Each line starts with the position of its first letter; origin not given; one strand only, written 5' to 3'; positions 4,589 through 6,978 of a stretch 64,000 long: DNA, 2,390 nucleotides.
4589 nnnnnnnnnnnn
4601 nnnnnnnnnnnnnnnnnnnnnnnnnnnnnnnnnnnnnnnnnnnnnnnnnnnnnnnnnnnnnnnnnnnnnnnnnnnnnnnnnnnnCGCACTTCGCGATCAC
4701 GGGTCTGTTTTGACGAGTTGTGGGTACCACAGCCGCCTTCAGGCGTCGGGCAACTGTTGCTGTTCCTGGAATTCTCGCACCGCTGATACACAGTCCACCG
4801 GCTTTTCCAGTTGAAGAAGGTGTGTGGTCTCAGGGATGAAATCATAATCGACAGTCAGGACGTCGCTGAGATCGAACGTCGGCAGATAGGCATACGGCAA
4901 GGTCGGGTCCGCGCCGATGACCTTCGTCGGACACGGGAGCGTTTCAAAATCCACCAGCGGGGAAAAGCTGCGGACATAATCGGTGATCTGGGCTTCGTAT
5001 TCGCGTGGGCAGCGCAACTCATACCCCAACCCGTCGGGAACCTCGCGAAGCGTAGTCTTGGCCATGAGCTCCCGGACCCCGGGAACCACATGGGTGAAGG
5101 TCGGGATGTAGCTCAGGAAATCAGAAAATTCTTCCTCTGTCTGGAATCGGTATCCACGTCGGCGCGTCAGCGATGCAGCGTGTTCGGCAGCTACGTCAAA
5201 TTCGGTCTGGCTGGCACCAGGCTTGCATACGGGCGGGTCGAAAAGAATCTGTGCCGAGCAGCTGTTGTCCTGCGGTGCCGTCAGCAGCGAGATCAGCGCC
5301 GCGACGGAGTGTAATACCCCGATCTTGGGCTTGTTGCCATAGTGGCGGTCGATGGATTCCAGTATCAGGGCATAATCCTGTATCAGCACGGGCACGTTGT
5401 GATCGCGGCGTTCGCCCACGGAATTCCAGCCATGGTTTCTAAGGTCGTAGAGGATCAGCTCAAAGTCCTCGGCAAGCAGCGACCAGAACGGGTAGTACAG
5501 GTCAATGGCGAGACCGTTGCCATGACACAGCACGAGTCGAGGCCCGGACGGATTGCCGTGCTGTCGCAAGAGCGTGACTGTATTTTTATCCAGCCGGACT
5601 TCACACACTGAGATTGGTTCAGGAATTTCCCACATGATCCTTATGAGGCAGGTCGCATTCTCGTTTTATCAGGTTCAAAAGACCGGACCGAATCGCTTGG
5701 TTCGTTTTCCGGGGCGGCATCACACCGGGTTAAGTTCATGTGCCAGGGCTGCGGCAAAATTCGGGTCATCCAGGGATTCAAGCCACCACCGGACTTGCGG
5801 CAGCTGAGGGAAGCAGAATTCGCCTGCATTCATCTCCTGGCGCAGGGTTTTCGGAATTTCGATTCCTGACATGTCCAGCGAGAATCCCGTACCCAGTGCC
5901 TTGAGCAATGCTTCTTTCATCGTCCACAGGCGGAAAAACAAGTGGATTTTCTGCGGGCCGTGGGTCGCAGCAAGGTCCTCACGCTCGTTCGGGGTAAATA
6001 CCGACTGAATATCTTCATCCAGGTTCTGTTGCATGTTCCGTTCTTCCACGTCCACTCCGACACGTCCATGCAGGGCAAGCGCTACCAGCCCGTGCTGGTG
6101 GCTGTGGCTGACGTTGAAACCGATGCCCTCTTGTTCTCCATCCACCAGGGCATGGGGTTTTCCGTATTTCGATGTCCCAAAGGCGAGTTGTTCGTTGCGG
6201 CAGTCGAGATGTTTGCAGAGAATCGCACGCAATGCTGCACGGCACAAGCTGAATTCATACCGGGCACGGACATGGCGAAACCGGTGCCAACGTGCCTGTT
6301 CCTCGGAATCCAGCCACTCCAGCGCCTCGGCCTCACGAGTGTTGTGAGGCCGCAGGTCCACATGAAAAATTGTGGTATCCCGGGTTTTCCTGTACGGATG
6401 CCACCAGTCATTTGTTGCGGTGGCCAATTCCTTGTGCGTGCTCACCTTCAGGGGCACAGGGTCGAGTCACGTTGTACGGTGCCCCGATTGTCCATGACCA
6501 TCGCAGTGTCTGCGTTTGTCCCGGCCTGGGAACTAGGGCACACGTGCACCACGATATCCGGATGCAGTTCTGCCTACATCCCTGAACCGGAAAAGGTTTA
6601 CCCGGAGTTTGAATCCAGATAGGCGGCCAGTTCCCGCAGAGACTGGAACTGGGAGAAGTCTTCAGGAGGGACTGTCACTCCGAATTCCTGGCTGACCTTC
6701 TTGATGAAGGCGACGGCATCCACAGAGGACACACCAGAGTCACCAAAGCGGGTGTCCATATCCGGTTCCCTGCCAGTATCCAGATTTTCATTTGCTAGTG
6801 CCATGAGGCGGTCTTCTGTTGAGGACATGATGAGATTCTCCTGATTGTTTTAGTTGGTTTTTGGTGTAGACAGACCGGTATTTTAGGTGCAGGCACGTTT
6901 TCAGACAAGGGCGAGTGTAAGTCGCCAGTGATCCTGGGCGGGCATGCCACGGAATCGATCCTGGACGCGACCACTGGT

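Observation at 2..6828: PKS cassette ending in an AT-less ketosynthase, with release hydrolase, Sfp-type PPTase and free ACP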

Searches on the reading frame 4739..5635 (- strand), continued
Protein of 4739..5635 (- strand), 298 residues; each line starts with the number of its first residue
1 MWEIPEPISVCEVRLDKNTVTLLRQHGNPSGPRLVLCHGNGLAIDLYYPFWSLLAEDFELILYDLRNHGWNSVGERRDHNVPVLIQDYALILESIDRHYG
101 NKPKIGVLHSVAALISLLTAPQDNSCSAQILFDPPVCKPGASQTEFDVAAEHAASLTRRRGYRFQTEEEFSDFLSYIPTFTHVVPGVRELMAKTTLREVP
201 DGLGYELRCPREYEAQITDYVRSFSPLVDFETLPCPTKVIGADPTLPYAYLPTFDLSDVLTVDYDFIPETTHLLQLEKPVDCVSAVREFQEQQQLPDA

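Call 61: predict_structure(alignment_id=A1)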
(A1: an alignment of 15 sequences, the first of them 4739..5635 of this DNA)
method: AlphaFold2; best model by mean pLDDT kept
length: 298 residues; sequences in the alignment: 15
mean_pLDDT: 58.5   pTM: 0.53
mean pLDDT of the five models: 58.5, 56.1, 50.1, 39.9, 38.8
residues with pLDDT >= 90: 26; 70-90: 78; 50-70: 76; < 50: 118
segments of 3 or more residues with pLDDT < 50: 67-79, 134-162, 182-184, 209-276
pLDDT, mean of each block of 10 residues (from residue 1): 77 82 90 78 61 88 65 44 74 92 79 61 72 41 40 44 65 61 53 62 62 37 35 27 26 27 30 48 73 63
secondary structure, 60 per line:
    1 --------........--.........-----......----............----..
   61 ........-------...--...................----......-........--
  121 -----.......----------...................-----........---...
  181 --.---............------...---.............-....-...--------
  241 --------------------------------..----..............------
elements in order: E9-16 E19-27 E33-38 H43-54 E59-64 H65-68 H81-99 E104-109 H111-118 E126-132 H143-161 H167-174 H187-195 E196-198 E205-207 H211-223 H279-292

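Call 69: search_protein_families(library=ncbifam, proteins=[window:4739-5635:-], max_evalue=0.001)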
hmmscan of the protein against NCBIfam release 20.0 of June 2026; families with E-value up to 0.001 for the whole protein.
window:4739-5635:- (298 aa): 4 families
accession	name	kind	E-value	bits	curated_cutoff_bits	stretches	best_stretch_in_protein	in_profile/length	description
NF004514.1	PRK05855.1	equivalog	5.1e-05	22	455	1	23-95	14-87/578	SDR family oxidoreductase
TIGR02427.1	protocat_pcaD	equivalog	0.00013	21.4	255.85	0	28-95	9-76/251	3-oxoadipate enol-lactonase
TIGR03056.1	bchO_mg_che_rel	equivalog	0.00015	20.9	172.55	1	23-117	20-110/278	alpha/beta fold hydrolase BchO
TIGR02240.1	PHA_depoly_arom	equivalog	0.00035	20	250.6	1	12-111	6-102/276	poly(3-hydroxyalkanoate) depolymerase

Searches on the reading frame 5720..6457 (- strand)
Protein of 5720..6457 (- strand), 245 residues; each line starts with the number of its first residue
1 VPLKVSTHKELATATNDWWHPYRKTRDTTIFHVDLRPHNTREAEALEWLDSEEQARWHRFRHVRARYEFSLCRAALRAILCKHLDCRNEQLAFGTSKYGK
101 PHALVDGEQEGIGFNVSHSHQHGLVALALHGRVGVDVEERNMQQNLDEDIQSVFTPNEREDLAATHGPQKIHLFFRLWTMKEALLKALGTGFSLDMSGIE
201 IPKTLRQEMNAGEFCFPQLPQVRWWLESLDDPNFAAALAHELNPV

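Call 7: search_protein_families(library=pfam, proteins=[window:5720-6457:-], max_evalue=0.01)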
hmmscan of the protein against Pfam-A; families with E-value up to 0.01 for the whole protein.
window:5720-6457:- (245 aa): 2 families
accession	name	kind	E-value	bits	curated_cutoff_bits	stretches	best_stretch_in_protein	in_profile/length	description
PF01648.25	ACPS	-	1.5e-20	73.7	25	1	132-237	1-109/111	4'-phosphopantetheinyl transferase superfamily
PF22624.1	AASDHPPT_N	-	8.9e-07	29.5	27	1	37-125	5-95/100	4'-phosphopantetheinyl transferase, N-terminal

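Call 69: search_protein_families(library=ncbifam, proteins=[window:5720-6457:-], max_evalue=0.001)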
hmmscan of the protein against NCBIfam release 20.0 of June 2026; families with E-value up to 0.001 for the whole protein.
window:5720-6457:- (245 aa): 5 families
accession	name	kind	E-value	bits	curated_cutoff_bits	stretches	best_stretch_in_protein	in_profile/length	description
NF042922.1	4PPT_HetI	equivalog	4.2e-30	104.8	370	1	27-204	18-194/235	4'-phosphopantetheinyl transferase HetI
NF007676.0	PRK10351.1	equivalog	1.2e-13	51.1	174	1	95-190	53-145/195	4'-phosphopantetheinyl transferase AcpT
TIGR00556.1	pantethn_trn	domain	1e-11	45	45.35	1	132-203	4-82/128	phosphopantetheine--protein transferase domain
NF047349.1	4PPT_AusB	equivalog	2.7e-09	36.8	225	1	77-204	49-164/205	aureusimine biosynthesis 4'-phosphopantetheinyl transferase AusB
NF011250.0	PRK14656.1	equivalog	0.00031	20.8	175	0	138-197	15-72/126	holo-[acyl-carrier-protein] synthase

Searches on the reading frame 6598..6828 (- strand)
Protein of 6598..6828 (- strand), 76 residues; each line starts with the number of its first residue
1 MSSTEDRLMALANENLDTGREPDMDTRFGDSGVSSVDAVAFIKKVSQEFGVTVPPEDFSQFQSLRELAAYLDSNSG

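Call 7: search_protein_families(library=pfam, proteins=[window:6598-6828:-], max_evalue=0.01)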
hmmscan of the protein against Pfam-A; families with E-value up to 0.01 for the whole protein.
window:6598-6828:- (76 aa): 2 families
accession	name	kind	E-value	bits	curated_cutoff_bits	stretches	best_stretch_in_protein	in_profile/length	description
PF00550.31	PP-binding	-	5.1e-13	49.5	20.8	1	7-71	2-67/67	Phosphopantetheine attachment site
PF14573.12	PP-binding_2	-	0.0012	19.5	32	1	33-71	46-84/96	Acyl-carrier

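Call 69: search_protein_families(library=ncbifam, proteins=[window:6598-6828:-], max_evalue=0.001)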
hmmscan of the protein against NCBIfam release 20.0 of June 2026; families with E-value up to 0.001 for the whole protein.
window:6598-6828:- (76 aa): 4 families
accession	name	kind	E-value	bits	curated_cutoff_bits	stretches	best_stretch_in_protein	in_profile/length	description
NF009104.0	PRK12449.1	equivalog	1.1e-05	25.3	70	1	30-72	34-76/80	acyl carrier protein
NF002150.0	PRK00982.1-4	subfamily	0.00015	21.9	66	1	14-74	16-78/80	acyl carrier protein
NF002151.0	PRK00982.1-5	equivalog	0.00017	21.7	92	1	1-75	1-77/78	acyl carrier protein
NF002148.0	PRK00982.1-2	subfamily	0.00017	21.4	71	1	6-74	7-77/79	acyl carrier protein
